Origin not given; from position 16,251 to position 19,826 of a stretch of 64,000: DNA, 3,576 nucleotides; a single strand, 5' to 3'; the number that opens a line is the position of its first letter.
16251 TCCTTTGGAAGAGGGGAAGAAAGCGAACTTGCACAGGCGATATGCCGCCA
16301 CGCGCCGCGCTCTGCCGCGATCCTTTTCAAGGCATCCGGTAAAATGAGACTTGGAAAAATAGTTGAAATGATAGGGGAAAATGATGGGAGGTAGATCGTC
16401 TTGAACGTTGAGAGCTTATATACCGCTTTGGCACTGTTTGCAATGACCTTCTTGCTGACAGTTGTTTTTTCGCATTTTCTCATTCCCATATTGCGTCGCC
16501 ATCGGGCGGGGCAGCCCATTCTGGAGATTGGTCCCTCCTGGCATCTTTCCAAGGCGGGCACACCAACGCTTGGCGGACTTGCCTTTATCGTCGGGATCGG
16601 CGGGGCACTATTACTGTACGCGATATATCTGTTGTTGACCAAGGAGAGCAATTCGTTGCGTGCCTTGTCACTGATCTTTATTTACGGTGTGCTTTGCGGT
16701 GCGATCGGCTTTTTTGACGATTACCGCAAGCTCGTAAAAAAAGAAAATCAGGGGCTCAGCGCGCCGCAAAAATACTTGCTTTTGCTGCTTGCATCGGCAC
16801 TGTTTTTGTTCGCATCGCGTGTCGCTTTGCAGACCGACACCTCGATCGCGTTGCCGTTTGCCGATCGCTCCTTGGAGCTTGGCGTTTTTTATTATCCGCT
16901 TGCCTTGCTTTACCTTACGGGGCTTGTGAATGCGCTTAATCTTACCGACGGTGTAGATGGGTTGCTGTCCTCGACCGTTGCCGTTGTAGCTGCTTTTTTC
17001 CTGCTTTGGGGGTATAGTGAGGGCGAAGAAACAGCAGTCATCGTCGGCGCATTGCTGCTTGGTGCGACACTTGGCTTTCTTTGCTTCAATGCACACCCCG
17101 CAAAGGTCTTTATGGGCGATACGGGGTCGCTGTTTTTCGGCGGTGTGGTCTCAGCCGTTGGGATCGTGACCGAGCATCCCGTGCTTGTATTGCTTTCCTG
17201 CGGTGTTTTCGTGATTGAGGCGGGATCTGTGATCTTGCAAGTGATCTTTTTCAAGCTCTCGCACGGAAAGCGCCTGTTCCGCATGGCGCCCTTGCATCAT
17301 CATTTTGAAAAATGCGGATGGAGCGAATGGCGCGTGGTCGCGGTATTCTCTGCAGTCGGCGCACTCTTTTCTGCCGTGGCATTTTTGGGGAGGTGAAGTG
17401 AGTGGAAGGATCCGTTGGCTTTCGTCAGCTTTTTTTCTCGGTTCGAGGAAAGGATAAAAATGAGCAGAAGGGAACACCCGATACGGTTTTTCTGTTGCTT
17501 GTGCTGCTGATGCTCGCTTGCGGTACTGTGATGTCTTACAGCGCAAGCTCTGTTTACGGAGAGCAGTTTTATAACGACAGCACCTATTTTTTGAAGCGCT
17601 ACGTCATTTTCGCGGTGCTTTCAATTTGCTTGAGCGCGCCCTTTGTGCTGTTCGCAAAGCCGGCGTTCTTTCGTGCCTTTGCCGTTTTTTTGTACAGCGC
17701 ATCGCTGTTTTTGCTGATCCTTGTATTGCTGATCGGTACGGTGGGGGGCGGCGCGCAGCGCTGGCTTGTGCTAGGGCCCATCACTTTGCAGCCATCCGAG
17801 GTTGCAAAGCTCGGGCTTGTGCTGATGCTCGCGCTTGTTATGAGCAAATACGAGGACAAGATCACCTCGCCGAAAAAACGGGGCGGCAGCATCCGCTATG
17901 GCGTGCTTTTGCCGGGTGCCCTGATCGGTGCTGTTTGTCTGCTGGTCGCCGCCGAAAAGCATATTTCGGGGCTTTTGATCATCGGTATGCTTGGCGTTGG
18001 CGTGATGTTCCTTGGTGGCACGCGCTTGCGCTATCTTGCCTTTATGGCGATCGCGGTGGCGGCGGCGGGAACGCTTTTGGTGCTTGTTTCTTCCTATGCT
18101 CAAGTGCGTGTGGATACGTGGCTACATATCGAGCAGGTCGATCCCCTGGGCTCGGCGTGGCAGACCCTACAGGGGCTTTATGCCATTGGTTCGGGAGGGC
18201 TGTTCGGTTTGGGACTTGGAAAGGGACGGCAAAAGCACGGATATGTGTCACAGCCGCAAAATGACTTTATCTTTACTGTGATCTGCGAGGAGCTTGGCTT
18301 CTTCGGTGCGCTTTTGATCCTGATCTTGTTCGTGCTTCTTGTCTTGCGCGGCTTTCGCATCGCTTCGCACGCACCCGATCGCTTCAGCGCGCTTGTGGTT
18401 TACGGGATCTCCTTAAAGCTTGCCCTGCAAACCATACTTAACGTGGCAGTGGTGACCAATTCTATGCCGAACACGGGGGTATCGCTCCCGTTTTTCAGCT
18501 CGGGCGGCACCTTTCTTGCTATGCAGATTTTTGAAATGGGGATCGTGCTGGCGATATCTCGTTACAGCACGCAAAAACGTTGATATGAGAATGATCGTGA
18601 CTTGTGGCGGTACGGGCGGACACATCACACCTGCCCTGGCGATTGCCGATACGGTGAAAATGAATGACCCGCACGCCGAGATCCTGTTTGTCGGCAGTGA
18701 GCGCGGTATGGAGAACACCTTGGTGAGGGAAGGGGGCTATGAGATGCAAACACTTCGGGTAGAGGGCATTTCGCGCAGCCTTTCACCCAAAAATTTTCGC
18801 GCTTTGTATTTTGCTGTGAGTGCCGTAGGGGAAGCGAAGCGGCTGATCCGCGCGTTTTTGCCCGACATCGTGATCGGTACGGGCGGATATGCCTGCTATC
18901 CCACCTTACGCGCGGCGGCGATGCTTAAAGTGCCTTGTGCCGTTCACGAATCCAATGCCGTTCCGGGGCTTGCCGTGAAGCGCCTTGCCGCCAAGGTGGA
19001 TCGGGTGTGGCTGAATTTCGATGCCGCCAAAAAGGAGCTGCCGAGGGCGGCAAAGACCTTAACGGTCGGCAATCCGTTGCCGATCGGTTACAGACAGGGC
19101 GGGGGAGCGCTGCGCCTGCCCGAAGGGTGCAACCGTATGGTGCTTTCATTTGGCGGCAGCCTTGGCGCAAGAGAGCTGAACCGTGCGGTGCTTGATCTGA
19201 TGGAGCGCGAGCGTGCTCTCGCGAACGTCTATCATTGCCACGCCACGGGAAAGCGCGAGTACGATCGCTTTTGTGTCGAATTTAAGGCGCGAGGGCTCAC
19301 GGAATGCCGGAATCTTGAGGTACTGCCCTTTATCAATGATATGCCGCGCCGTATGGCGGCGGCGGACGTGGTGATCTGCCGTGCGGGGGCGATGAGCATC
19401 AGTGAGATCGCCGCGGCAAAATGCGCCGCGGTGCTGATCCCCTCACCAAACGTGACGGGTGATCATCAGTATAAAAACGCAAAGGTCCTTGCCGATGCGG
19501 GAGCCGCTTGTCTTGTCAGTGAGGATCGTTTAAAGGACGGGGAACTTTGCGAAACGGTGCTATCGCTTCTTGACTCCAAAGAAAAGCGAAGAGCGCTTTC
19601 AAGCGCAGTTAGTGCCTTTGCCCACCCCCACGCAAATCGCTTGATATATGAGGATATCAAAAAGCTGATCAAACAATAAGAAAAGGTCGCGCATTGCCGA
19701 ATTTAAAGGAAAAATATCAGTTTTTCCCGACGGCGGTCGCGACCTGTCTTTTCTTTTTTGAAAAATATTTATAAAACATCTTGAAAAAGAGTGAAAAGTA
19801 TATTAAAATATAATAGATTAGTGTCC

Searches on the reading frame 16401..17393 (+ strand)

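Call 16: search_protein_families(library=pfam, proteins=[window:16401-17393:+])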
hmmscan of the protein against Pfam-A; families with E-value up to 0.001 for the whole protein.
window:16401-17393:+ (331 aa): 1 family
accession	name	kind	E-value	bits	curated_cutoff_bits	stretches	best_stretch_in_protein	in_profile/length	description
PF00953.26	Glycos_transf_4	-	1.5e-36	126.2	27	1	92-256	4-158/160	Glycosyl transferase family 4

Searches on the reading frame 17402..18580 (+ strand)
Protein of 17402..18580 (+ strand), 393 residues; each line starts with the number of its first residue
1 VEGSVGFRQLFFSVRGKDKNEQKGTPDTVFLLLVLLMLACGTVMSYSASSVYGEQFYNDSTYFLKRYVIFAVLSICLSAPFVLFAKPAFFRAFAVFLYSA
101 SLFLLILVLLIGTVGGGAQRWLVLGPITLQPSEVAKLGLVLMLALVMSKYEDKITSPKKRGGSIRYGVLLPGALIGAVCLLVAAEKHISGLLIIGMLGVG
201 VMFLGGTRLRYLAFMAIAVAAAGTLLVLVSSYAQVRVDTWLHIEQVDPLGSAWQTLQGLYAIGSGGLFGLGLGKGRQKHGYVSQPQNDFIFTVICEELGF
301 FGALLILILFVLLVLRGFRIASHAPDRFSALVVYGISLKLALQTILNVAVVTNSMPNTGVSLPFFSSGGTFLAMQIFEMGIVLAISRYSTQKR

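Call 16: search_protein_families(library=pfam, proteins=[window:17402-18580:+])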
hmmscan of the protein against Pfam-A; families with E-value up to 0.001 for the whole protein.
window:17402-18580:+ (393 aa): 1 family
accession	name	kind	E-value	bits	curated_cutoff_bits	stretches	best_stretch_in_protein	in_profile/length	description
PF01098.24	FTSW_RODA_SPOVE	-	3.6e-82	276.7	26.4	1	29-390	3-355/356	Cell cycle protein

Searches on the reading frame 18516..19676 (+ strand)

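Call 16: search_protein_families(library=pfam, proteins=[window:18516-19676:+])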
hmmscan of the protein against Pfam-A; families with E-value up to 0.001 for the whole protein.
window:18516-19676:+ (387 aa): 2 families
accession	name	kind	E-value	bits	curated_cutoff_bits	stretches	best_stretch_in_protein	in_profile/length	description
PF04101.22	Glyco_tran_28_C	-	3.5e-34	118.7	22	1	209-369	2-158/166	Glycosyltransferase family 28 C-terminal domain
PF03033.26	Glyco_transf_28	-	5.6e-32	111.1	26.2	1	27-164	2-137/139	Glycosyltransferase family 28 N-terminal domain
